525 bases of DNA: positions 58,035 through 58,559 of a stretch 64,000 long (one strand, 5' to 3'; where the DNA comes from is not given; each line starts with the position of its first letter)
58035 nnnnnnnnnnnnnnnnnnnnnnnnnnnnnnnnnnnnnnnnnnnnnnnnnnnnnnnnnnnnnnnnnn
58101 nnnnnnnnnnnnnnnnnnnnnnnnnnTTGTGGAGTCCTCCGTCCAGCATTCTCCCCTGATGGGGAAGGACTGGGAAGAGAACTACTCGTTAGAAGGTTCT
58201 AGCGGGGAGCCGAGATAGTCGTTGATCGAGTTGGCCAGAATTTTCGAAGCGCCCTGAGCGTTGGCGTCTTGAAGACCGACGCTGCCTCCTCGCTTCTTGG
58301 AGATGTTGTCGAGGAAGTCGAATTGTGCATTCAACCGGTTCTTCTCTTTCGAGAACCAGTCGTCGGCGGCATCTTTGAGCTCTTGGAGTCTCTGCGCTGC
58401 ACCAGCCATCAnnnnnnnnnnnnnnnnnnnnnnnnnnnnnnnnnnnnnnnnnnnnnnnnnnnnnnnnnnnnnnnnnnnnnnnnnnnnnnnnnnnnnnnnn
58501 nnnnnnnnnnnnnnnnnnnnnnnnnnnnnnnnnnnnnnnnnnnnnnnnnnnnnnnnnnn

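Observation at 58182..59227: Phage sigma factor inside the structural operon, translationally coupled to a 75-aa partner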

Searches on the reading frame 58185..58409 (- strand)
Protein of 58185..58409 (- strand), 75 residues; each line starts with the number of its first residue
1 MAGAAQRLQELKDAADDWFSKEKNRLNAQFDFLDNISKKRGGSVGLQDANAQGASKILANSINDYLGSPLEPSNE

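Call 6: search_protein_families(library=pfam, proteins=[window:58185-58409:-], max_evalue=1)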
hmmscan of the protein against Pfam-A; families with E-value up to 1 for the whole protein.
window:58185-58409:- (75 aa): 2 families
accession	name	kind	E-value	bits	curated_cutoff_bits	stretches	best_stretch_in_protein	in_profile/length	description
PF23739.1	HTH_72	-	0.18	12.2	27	1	17-37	47-64/70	HTH 3-helical bundle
PF21057.2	Hikeshi-like_C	-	0.19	12.1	27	0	16-35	39-58/58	Hikeshi-like, C-terminal domain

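Call 7: search_protein_families(library=phrogs, proteins=[window:58185-58409:-], max_evalue=0.1)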
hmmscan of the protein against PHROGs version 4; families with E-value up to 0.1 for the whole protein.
window:58185-58409:- (75 aa): 0 families

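Call 16: find_homologous_proteins(query=window:58185-58409:-, max_evalue=0.01)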
Query window:58185-58409:- (75 aa): 110 proteins with E <= 0.01 among 111 candidates.
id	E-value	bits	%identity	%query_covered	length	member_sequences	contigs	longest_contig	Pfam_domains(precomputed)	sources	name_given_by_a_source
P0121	5.8e-41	155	100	100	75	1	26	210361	-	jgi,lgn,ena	-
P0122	8.9e-40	151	97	100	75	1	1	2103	-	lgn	-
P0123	1.1e-34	135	88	100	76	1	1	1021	-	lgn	-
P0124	8.0e-34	132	88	100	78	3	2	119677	-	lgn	-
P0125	8.7e-34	132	87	100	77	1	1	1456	-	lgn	-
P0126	1.0e-33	132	88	100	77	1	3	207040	-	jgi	jgi:hypothetical protein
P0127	2.1e-33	131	88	96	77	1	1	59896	-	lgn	-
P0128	2.7e-33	131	86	96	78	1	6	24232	-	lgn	-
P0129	3.6e-33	130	84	100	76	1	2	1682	-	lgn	-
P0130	6.0e-33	130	86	100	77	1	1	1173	-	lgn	-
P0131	1.3e-32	128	90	92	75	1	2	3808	-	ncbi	-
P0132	3.5e-31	124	85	96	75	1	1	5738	-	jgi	jgi:hypothetical protein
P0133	6.2e-31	123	82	96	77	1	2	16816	-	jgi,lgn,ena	jgi:hypothetical protein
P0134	6.8e-31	123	83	96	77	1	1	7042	-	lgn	-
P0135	7.7e-31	123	82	100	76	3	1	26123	-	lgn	-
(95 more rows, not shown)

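Call 41: predict_structure(alignment_id=A2)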
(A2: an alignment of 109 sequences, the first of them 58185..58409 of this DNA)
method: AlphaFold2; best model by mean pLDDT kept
length: 75 residues; sequences in the alignment: 109
mean_pLDDT: 75.1   pTM: 0.43
mean pLDDT of the five models: 75.1, 74.4, 72.9, 71.9, 65.3
residues with pLDDT >= 90: 27; 70-90: 10; 50-70: 35; < 50: 3
segments of 3 or more residues with pLDDT < 50: 73-75
pLDDT, mean of each block of 10 residues (from residue 1): 84 97 96 81 54 63 64 51
secondary structure, 60 per line:
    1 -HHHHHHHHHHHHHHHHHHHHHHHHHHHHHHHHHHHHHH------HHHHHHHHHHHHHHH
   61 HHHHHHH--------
elements in order: H2-39 H46-67

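Call 45: search_protein_representatives(alignment_id=A2)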
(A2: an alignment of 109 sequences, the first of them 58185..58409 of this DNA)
Query: 109 sequences, 77 profile positions. Proteins with E-value up to 0.001 (for the whole library): 95; up to 1e-10: 12; up to 1e-30: 1. The best 95 are listed.
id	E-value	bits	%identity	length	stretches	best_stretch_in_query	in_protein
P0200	7.6e-38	144.4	-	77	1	1-76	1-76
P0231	2.3e-28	114.0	-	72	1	3-72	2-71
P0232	3.4e-26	107.1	-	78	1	3-76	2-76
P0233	4.2e-25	103.6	-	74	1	1-73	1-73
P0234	4.6e-24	100.3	-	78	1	1-76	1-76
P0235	3.6e-19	84.6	-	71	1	4-72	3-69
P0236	4.8e-19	84.2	-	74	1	3-73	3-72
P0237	6.1e-17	77.5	-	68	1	3-68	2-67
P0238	1.1e-15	73.4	-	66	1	6-69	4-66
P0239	8.3e-14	67.4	-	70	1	20-76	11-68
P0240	8.6e-12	61.0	-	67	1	4-68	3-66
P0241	6.1e-11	58.2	-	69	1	1-68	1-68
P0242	1.1e-10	57.4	-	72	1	3-71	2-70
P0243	4.5e-10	55.5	-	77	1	4-75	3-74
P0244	1.5e-09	53.8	-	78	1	6-67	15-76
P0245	8.7e-09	51.3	-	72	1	4-68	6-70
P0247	2.4e-08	49.9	-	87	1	6-68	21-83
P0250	9.2e-08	48.1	-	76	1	4-67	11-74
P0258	5.1e-06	42.5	-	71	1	2-67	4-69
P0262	8.8e-06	41.7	-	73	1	4-68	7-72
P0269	2.8e-05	40.1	-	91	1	6-68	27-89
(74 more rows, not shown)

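Call 47: find_encoding_contigs(protein=P0258, flank=8000, max_places=3)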
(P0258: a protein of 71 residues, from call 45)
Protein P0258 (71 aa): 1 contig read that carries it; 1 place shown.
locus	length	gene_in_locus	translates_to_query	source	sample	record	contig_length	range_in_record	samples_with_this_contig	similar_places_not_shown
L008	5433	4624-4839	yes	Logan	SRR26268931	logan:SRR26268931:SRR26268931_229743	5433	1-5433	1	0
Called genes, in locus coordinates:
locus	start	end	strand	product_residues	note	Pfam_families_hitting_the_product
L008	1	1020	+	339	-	?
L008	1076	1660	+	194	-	-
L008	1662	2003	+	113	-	-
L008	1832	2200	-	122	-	-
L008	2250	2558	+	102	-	-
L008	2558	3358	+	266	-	-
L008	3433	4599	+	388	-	-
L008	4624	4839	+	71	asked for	-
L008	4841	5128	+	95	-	-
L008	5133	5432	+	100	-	?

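Call 48: find_encoding_contigs(protein=P0244, flank=8000, max_places=3)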
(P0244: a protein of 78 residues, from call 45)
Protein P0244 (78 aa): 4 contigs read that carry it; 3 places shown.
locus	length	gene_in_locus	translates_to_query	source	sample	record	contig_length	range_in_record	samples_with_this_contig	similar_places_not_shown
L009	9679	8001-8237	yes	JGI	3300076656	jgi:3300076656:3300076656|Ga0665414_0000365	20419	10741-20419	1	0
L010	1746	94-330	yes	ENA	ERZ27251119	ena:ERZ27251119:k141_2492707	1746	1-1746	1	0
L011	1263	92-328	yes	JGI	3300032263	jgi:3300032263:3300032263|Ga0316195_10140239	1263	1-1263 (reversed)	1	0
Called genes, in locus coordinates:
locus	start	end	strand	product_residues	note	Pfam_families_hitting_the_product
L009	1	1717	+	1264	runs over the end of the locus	-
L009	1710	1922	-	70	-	-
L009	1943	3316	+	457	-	-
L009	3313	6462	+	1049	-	-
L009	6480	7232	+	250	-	-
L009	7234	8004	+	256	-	PF04539:Sigma70_r3 (weak)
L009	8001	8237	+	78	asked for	-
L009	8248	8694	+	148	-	-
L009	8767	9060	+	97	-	-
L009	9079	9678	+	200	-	?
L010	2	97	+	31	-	?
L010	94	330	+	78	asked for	-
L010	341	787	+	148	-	-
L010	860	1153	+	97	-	-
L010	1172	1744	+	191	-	?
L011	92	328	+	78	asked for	-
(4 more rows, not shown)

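Call 51: search_protein_families(library=phrogs, alignment_id=A4, max_evalue=0.01)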
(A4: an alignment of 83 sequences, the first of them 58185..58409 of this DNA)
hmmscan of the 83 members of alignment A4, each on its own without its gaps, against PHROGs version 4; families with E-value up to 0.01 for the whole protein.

A. member 1, window:58185-58409:- (75 aa): 0 families

B. families by the number of members that match (of 83 scanned): 7 families
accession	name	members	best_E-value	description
phrog_27968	-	1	0.00077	-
phrog_18089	-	1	0.0026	-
phrog_18803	-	1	0.0033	-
phrog_15039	-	1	0.0045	-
phrog_16905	-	1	0.0059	-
phrog_2299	-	1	0.0073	-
phrog_491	-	1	0.0099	Mu Gam-like end protection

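Call 52: search_dna_similar(query=P0250, collection=phages, mode=protein, max_evalue=1)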
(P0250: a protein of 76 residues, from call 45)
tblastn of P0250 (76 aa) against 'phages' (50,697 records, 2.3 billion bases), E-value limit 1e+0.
No match.

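Call 53: search_dna_similar(query=P0258, collection=phages, mode=protein, max_evalue=1)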
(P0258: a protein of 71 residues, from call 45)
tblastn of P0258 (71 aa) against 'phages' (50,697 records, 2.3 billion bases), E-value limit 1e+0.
No match.

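Call 55: find_encoding_contigs(protein=P0269, flank=8000, max_places=2)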
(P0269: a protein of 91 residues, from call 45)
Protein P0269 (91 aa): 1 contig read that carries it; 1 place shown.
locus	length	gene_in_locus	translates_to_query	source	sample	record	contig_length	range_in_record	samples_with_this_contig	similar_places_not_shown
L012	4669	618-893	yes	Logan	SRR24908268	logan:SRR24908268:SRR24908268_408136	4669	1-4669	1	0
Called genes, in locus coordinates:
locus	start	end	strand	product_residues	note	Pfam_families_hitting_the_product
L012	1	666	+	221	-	?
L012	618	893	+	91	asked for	-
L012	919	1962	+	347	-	-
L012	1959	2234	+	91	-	-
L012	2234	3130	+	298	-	-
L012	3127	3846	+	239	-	-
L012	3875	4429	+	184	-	-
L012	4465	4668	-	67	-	?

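Call 56: find_encoding_contigs(protein=P0247, flank=8000, max_places=2)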
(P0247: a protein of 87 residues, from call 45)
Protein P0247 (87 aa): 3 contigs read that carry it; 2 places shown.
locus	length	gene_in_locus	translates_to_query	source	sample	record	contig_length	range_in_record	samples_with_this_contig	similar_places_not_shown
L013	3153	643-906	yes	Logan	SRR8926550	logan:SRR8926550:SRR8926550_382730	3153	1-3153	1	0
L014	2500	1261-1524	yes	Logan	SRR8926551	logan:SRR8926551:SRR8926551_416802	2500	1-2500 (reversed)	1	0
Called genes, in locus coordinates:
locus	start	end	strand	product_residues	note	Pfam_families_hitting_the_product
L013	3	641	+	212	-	?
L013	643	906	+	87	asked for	-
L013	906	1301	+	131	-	-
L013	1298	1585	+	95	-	-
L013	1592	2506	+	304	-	-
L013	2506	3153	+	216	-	?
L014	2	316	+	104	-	?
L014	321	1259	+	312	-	-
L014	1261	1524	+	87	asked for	-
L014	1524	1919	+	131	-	-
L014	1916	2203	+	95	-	-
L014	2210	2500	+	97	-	?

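Call 57: find_encoding_contigs(protein=P0262, flank=8000, max_places=2)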
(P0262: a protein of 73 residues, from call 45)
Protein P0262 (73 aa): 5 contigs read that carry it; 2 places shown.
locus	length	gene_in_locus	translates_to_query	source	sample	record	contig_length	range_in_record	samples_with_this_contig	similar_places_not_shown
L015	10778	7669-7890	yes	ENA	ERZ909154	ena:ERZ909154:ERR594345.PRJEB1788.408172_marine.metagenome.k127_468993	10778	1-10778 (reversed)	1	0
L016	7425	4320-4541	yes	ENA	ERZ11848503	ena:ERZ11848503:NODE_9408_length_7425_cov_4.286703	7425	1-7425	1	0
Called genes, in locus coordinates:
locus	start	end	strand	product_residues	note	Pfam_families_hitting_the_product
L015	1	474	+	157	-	?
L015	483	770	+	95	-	-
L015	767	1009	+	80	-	-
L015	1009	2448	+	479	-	-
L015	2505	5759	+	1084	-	-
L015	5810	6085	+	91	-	-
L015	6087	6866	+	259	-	-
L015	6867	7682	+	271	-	PF04539:Sigma70_r3 (faint)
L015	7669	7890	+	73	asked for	-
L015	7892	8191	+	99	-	-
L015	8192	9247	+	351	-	-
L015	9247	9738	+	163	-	-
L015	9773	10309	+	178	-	-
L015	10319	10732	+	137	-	-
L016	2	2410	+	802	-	?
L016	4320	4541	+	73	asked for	-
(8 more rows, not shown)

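Call 61: search_protein_families(library=ncbifam, proteins=[window:58185-58409:-, L015:6867-7679:+, L014:321-1256:+], max_evalue=0.01)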
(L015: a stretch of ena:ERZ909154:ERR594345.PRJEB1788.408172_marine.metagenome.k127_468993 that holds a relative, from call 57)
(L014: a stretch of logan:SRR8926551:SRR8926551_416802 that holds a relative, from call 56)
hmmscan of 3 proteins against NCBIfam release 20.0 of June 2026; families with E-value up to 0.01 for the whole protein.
window:58185-58409:- (75 aa): 0 families

L015:6867-7679:+ (271 aa): 9 families
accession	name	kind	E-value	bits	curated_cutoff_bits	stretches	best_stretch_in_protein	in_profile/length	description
TIGR02997.1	Sig70-cyanoRpoD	subfamily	4.3e-07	29.5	384.5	1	93-258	115-292/298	RNA polymerase sigma factor, RpoD/SigA family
TIGR02479.1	FliA_WhiG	subfamily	5.6e-05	23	189.6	1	90-179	37-124/224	FliA/WhiG family RNA polymerase sigma factor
TIGR02846.1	spore_sigmaK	equivalog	0.00013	21.6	298.65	1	214-261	173-220/227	RNA polymerase sporulation sigma factor SigK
NF004471.0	PRK05803.1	subfamily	0.00019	20.8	252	1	214-260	175-221/235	RNA polymerase sporulation sigma factor SigK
TIGR02394.1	rpoS_proteo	equivalog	0.00077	19.1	378.7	1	90-257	84-264/285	RNA polymerase sigma factor RpoS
TIGR02937.1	sigma70-ECF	superfamily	0.0018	17.9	42.9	1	199-263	101-161/165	sigma-70 family RNA polymerase sigma factor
NF004207.0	PRK05657.1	equivalog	0.0042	16.5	394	0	90-258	127-308/329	RNA polymerase sigma factor RpoS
TIGR02980.1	SigBFG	subfamily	0.0064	16.2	234.35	0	90-263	41-222/227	SigB/SigF/SigG family RNA polymerase sigma factor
TIGR02393.1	RpoD_Cterm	equivalog_domain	0.0094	15.6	354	0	92-259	40-220/238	RNA polymerase sigma factor RpoD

L014:321-1256:+ (312 aa): 11 families
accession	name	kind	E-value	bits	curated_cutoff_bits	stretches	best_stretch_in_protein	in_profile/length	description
TIGR02997.1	Sig70-cyanoRpoD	subfamily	5.7e-07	29.1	384.5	1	130-201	115-187/298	RNA polymerase sigma factor, RpoD/SigA family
NF004615.0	PRK05949.1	subfamily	1.1e-05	24.5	530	1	128-199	130-202/327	RNA polymerase sigma factor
TIGR02394.1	rpoS_proteo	equivalog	3.6e-05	23.4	378.7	1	131-203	88-161/285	RNA polymerase sigma factor RpoS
NF005642.0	PRK07405.1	subfamily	4.6e-05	22.7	524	1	131-200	124-194/318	RNA polymerase sigma factor SigD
NF005809.0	PRK07670.1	equivalog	0.00021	20.9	326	1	67-153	5-90/255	FliA/WhiG family RNA polymerase sigma factor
NF005643.0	PRK07406.1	equivalog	0.00022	20.4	500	1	130-200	201-272/397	RNA polymerase sigma factor RpoD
NF004207.0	PRK05657.1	equivalog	0.00038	19.9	394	1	132-203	132-204/329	RNA polymerase sigma factor RpoS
NF005785.0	PRK07598.1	equivalog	0.00038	19.4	554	1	128-199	214-286/415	RNA polymerase sigma factor SigC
TIGR02393.1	RpoD_Cterm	equivalog_domain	0.0017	18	354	1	131-211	42-115/238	RNA polymerase sigma factor RpoD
NF005693.0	PRK07500.1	equivalog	0.003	16.7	315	1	70-152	25-103/289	RNA polymerase factor sigma-32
TIGR02980.1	SigBFG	subfamily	0.0075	16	234.35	0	130-201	44-116/227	SigB/SigF/SigG family RNA polymerase sigma factor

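Call 79: fold_search(model_id=the predicted structure, library=pdb)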
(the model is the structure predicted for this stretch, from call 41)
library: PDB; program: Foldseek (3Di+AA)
matches with E <= 10: 0; with E <= 0.001: 0
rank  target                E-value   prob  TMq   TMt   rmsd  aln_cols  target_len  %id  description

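Call 83: search_solved_structures(query=A4, max_evalue=10, show_alignments=2)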
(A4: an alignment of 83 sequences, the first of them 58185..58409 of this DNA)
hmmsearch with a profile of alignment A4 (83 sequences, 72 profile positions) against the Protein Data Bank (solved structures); distinct sequences matched with E-value up to 10: 16.
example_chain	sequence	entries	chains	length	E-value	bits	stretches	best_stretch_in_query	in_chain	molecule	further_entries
3gna_A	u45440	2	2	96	0.031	17.6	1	4-26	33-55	V(D)J recombination-activating protein 1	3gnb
5apw_A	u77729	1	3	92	0.76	13.1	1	12-60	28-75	GENERAL CONTROL PROTEIN GCN4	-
8t56_C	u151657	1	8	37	0.79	13.1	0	12-24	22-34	NSPr peptide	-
8u18_A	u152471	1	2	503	0.79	13.1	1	8-48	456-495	Thrombopoietin receptor,GCN4 isoform 1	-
5apq_A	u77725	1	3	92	0.84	13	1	12-60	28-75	GENERAL CONTROL PROTEIN GCN4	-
9irv_A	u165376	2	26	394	0.84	13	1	9-48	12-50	DARPin | Designed ankyrin repeat proteins,Ferritin heavy chain, N-terminally processed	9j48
4wwx_B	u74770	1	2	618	1.1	12.6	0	4-26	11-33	V(D)J recombination-activating protein 1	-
6cik_A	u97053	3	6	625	1.2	12.6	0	4-26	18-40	V(D)J recombination-activating protein 1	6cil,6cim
5zdz_A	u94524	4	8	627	1.2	12.5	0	4-26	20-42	mouse RAG1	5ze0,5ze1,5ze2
2lcu_A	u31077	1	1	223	1.2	12.5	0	12-30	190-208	Bc28.1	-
8fyh_E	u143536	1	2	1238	1.6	12.1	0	6-46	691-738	protein Jumonji isoform X3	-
9lqo_A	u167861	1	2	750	1.8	11.9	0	4-26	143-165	V(D)J recombination-activating protein 1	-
9lqv_A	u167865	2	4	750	1.8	11.9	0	4-26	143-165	V(D)J recombination-activating protein 1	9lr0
6xnx_A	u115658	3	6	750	1.8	11.9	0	4-26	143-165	V(D)J recombination-activating protein 1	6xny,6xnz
9lqp_A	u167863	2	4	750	1.8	11.9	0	4-26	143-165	V(D)J recombination-activating protein 1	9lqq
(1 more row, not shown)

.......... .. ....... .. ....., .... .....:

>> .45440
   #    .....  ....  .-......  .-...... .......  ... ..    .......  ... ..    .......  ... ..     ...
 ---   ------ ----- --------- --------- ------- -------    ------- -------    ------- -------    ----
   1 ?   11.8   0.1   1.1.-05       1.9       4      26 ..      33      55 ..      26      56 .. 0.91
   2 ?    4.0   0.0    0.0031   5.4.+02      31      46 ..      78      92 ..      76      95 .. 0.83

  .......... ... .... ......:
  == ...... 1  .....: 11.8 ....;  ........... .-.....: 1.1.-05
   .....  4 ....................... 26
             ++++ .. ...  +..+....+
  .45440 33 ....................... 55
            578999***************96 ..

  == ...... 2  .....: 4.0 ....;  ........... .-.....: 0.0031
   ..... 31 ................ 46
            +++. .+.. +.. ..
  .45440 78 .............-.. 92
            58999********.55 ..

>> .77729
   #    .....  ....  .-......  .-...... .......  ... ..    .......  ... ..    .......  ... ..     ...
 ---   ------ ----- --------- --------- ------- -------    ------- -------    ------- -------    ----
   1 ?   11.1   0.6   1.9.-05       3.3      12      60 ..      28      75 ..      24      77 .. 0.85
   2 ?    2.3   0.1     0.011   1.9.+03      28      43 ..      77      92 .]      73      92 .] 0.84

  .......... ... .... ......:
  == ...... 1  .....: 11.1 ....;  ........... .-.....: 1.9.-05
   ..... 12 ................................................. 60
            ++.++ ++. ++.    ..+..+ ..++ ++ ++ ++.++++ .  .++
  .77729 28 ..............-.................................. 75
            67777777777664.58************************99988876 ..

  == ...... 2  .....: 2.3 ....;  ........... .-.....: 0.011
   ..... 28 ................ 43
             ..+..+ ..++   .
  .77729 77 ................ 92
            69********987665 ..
